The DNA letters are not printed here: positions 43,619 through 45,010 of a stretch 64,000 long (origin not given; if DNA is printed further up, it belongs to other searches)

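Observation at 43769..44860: CARF-domain protein with an unassignable C-terminal domain (candidate new cOA-activated effector or regulator)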

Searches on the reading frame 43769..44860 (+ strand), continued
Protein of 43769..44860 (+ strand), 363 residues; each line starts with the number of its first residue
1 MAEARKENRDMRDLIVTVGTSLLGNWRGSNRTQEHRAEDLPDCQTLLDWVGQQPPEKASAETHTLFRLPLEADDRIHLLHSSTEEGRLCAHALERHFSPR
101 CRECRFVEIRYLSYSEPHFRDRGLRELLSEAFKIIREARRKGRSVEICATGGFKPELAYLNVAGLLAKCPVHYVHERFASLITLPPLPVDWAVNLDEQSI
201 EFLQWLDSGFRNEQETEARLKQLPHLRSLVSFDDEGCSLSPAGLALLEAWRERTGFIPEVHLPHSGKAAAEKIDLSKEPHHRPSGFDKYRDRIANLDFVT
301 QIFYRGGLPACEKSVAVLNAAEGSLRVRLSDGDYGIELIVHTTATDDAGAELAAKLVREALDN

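Call 85: search_solved_structures(query=L085:3-2342:-, max_evalue=0.001)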
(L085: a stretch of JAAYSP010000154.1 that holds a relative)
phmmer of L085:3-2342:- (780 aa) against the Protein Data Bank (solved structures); distinct sequences matched with E-value up to 0.001: 7.
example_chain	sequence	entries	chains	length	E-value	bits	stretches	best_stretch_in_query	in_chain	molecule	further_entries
2q1f_A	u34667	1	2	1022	2.3e-69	237.4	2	347-778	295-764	Chondroitinase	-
1hn0_A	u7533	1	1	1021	5.6e-51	176.6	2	346-773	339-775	CHONDROITIN ABC LYASE I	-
7eip_A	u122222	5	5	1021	2.6e-50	174.4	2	346-773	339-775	Chondroitin sulfate ABC endolyase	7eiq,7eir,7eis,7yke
2e24_A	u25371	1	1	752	0.00076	20.7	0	703-771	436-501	Xanthan lyase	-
1j0m_A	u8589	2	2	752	0.00076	20.7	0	703-771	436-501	XANTHAN LYASE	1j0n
1x1h_A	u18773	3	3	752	0.00076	20.7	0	703-771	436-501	xanthan lyase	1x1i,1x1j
2e22_A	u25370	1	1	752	0.00076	20.7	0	703-771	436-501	Xanthan lyase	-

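Call 86: search_solved_structures(query=L051:5283-7748:-, max_evalue=0.001)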
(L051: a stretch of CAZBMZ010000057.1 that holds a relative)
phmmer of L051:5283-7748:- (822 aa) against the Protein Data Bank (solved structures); distinct sequences matched with E-value up to 0.001: 31.
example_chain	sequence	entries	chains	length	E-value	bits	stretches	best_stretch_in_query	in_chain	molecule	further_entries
4fwd_A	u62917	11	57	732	1.5e-89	304.6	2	328-785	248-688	TTC1975 peptidase | endopeptidase La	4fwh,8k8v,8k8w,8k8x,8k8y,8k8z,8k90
7euy_A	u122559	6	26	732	3.8e-89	303.2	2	328-785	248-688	Endopeptidase La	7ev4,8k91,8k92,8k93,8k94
4fw9_A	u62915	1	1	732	5.1e-89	302.8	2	328-785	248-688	TTC1975 peptidase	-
7eux_A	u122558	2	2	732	1.9e-88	300.9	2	328-785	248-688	Endopeptidase La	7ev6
4fwg_A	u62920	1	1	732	2.5e-88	300.5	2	328-785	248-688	TTC1975 peptidase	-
3k1j_A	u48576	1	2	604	4.6e-26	94.6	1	319-784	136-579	ATP-dependent protease Lon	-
4fwv_A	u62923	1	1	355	1.1e-23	86.7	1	328-474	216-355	TTC1975 peptidase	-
1xhk_A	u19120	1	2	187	2.3e-16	62.5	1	591-759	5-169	Putative protease La homolog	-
1z0w_A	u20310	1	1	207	6.8e-15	57.7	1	584-780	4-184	Putative protease La homolog type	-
1z0e_A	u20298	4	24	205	8.3e-15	57.4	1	585-780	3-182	Putative protease La homolog type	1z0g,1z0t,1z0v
1z0b_A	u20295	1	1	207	2.4e-14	55.9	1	584-780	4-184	Putative protease La homolog type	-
1z0c_A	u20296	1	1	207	9e-14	54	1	584-780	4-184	Putative protease La homolog type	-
1rr9_A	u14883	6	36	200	1.9e-06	29.7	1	670-781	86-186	ATP-dependent protease La | Lon protease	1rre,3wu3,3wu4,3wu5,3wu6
6u5z_A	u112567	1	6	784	2.9e-05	25.8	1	673-781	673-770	Lon protease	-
6on2_A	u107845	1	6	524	3.5e-05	25.6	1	669-778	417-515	ATP-dependent protease La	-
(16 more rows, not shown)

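Call 94: find_related_loci(query=A1, collection=viral_contigs, flank=5000)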
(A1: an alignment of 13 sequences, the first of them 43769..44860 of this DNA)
Query A1 (363 aa) in viral_contigs; peptide patterns used: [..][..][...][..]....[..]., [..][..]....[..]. (x = any residue, [..] = any of these).
9 stretches matched a pattern, but none encodes a relative of the query by tblastn (E <= 1e-3).
